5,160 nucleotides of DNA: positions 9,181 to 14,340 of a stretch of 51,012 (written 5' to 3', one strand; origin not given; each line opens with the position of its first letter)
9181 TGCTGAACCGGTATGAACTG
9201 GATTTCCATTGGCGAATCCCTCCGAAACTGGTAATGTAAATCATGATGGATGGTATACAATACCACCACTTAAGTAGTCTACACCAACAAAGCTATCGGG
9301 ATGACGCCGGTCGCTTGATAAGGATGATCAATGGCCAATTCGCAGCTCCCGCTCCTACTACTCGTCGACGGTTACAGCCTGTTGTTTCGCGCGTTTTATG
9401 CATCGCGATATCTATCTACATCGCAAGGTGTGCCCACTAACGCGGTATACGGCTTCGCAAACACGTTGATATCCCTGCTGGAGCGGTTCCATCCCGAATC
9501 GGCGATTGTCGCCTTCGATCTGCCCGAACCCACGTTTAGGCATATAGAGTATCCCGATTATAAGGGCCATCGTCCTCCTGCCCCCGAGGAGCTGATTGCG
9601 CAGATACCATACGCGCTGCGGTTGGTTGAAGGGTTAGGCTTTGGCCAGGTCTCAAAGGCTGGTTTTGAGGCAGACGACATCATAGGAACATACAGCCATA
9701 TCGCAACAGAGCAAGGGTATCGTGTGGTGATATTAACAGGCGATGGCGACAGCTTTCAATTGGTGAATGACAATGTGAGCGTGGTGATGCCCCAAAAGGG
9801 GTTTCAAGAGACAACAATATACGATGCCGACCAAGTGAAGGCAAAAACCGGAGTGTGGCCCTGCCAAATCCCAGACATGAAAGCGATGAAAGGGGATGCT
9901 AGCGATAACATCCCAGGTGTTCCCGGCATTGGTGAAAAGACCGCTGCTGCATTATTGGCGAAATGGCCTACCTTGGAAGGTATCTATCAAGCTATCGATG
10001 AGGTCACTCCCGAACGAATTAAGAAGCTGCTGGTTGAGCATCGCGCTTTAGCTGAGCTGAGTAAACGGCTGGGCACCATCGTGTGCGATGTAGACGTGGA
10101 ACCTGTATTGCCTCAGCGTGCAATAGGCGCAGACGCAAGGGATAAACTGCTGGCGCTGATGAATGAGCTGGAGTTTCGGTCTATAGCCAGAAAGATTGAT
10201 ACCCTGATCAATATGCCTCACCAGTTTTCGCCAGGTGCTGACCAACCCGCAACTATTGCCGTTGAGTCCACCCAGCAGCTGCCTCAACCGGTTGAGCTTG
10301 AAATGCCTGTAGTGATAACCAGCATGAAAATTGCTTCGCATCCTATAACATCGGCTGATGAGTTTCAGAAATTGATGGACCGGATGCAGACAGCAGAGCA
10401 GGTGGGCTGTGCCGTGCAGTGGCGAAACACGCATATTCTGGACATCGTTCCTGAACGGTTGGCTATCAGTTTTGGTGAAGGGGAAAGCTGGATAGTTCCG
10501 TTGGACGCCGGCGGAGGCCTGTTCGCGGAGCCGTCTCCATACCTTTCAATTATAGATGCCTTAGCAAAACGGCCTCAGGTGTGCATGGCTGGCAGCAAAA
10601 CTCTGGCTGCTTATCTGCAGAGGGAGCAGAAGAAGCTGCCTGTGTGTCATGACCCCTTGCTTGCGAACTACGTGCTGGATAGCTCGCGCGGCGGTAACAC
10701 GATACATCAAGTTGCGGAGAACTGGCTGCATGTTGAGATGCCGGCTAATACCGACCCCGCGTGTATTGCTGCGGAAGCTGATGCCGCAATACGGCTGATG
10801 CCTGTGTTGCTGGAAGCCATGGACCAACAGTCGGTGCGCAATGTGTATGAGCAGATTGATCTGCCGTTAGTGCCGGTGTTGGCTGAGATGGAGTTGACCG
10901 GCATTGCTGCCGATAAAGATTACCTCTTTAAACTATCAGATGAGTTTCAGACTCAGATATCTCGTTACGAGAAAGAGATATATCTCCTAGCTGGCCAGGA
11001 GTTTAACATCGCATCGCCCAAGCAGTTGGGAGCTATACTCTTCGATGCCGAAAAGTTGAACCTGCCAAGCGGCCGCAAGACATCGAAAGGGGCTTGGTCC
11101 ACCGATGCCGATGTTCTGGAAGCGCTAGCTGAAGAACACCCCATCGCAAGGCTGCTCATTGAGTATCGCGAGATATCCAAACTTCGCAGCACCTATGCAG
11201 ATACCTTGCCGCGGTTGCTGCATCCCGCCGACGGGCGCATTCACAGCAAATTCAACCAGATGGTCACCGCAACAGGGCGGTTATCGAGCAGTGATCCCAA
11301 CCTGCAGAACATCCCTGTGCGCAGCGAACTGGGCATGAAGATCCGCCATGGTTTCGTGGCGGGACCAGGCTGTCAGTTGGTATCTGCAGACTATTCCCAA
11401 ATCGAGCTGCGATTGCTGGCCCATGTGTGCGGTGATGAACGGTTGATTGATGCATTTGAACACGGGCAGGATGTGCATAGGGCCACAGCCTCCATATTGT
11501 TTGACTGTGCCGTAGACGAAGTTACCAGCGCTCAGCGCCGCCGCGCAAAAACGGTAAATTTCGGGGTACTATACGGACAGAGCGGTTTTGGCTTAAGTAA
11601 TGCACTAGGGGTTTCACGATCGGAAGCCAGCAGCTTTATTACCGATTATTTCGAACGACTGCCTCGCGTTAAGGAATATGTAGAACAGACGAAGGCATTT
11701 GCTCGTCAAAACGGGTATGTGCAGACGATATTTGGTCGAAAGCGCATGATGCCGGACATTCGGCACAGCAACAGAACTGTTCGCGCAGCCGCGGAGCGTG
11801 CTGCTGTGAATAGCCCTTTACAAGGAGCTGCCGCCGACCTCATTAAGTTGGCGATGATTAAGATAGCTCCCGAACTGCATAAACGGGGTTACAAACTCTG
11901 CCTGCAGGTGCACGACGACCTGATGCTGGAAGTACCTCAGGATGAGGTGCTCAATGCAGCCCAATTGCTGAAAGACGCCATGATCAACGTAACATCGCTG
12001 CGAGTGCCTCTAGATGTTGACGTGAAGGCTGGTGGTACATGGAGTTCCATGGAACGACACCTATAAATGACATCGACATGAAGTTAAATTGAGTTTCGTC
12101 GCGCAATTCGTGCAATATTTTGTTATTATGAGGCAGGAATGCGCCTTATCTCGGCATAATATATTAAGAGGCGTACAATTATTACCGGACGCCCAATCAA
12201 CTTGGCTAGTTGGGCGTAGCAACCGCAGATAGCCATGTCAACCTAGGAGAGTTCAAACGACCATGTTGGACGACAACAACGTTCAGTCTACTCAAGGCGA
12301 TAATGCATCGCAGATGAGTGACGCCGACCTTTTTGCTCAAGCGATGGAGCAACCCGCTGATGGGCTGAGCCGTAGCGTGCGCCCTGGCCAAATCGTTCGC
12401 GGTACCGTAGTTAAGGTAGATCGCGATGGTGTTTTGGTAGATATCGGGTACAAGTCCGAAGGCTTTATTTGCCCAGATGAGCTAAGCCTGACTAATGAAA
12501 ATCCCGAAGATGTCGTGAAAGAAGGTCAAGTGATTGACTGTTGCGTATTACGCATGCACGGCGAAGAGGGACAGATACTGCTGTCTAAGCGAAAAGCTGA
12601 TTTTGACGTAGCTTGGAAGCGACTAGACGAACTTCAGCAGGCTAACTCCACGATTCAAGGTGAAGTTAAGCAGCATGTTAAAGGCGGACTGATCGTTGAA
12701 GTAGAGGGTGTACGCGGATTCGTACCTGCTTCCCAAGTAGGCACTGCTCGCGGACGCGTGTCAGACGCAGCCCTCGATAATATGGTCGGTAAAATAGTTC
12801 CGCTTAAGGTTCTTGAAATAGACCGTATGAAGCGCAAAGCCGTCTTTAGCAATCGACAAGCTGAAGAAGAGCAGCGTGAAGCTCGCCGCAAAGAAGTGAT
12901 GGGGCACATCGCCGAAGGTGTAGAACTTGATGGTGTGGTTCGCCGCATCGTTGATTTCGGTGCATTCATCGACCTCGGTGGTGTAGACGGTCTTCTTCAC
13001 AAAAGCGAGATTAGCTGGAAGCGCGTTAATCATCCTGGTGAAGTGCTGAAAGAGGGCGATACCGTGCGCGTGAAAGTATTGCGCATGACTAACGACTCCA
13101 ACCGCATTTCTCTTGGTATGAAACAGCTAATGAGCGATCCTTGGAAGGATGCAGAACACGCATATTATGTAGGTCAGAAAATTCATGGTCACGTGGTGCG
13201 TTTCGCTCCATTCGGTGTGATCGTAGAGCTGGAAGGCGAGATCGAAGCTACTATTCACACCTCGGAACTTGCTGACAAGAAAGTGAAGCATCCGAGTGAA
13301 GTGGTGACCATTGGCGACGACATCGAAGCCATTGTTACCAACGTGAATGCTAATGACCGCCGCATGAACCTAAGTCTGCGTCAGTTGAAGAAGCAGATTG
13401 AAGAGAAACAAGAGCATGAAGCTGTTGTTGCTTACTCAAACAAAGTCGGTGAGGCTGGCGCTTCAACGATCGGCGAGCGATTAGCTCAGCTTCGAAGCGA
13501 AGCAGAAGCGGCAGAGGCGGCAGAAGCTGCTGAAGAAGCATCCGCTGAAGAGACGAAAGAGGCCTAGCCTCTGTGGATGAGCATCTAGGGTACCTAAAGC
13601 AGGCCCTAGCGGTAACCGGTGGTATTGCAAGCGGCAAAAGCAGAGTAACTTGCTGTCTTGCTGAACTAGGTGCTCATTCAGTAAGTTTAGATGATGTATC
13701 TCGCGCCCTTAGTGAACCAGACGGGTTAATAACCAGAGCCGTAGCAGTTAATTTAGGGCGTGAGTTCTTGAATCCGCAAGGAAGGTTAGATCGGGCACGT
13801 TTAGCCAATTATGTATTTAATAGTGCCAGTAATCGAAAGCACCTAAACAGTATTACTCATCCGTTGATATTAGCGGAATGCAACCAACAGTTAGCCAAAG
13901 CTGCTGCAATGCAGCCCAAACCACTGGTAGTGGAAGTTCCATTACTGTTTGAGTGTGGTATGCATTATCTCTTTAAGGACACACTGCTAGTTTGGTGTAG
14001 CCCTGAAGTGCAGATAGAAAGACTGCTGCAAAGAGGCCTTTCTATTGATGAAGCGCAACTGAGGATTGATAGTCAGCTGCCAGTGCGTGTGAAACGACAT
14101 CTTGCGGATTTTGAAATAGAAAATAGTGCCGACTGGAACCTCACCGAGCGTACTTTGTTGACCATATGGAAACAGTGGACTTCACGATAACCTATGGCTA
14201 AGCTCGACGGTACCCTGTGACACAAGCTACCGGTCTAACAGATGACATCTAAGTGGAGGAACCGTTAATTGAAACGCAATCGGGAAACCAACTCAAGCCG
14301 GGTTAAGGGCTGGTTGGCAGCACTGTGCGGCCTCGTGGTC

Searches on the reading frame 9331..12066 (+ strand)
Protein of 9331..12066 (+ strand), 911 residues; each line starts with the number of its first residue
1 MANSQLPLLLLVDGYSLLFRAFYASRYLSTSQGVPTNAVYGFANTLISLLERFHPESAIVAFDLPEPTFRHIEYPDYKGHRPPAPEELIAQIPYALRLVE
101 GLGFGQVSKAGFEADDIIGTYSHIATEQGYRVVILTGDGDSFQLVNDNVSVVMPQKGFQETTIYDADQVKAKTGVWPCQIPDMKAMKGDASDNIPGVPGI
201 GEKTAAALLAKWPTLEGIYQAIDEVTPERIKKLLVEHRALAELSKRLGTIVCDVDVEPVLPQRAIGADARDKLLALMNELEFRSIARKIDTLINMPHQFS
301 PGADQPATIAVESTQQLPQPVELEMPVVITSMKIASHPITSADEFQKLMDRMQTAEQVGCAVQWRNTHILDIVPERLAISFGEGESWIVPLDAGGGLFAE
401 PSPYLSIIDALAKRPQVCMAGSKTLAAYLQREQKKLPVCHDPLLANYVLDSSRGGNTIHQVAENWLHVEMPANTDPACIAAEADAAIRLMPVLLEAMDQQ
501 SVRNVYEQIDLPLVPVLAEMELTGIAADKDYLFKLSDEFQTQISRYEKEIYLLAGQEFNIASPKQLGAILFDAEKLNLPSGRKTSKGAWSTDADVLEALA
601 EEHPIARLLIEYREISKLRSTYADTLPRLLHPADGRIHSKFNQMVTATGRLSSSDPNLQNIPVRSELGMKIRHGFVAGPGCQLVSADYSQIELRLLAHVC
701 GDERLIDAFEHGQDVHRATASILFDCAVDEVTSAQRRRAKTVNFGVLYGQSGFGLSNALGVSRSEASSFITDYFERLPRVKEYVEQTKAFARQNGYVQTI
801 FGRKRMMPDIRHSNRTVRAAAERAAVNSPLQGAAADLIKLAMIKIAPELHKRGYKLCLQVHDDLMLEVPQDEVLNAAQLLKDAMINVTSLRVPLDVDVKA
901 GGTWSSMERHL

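Call 14: search_protein_families(library=pfam, proteins=[window:9331-12066:+], max_evalue=0.00001)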
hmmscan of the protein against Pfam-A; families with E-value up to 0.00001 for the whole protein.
window:9331-12066:+ (911 aa): 3 families
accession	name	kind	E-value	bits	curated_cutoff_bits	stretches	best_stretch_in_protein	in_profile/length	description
PF00476.26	DNA_pol_A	-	3.9e-154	513.7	34.3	1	530-905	2-380/381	DNA polymerase family A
PF02739.22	5_3_exonuc_N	-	7.6e-54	182.3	34.3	1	9-174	2-164/164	5'-3' exonuclease, N-terminal resolvase-like domain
PF01367.25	5_3_exonuc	-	6.7e-28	97.5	40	1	175-258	1-84/97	5'-3' exonuclease, C-terminal SAM fold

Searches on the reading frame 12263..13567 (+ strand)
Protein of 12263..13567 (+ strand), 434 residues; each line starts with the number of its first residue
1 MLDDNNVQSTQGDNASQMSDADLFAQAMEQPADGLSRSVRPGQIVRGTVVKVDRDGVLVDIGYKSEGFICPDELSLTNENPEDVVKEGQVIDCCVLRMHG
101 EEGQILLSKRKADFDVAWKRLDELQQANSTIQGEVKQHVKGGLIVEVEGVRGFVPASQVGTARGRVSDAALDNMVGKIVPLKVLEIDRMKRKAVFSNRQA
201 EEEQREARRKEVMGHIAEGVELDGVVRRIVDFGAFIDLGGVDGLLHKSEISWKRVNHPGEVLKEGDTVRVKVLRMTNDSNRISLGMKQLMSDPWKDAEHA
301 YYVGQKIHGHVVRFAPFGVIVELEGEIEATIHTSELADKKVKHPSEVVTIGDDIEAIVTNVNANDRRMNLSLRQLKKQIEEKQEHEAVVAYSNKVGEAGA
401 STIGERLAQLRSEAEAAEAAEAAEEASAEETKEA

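Call 14: search_protein_families(library=pfam, proteins=[window:12263-13567:+], max_evalue=0.00001)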
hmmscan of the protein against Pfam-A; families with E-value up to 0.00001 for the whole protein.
window:12263-13567:+ (434 aa): 3 families
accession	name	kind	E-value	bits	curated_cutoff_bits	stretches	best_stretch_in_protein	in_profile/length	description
PF00575.29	S1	-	5.4e-62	206.5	22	4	218-287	4-74/74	S1 RNA binding domain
PF23459.1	S1_RRP5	-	9.9e-25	87.3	27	2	39-108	1-71/72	RRP5 S1 domain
PF21710.3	Spt6_S1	-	1.1e-09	38.9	27.5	0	310-374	23-88/91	Spt6, S1/OB domain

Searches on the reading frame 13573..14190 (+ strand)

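Call 14: search_protein_families(library=pfam, proteins=[window:13573-14190:+], max_evalue=0.00001)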
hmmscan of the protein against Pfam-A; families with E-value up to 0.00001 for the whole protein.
window:13573-14190:+ (205 aa): 1 family
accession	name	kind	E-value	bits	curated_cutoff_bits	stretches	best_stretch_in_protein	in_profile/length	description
PF01121.26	CoaE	-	1.2e-42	146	27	1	12-187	3-177/180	Dephospho-CoA kinase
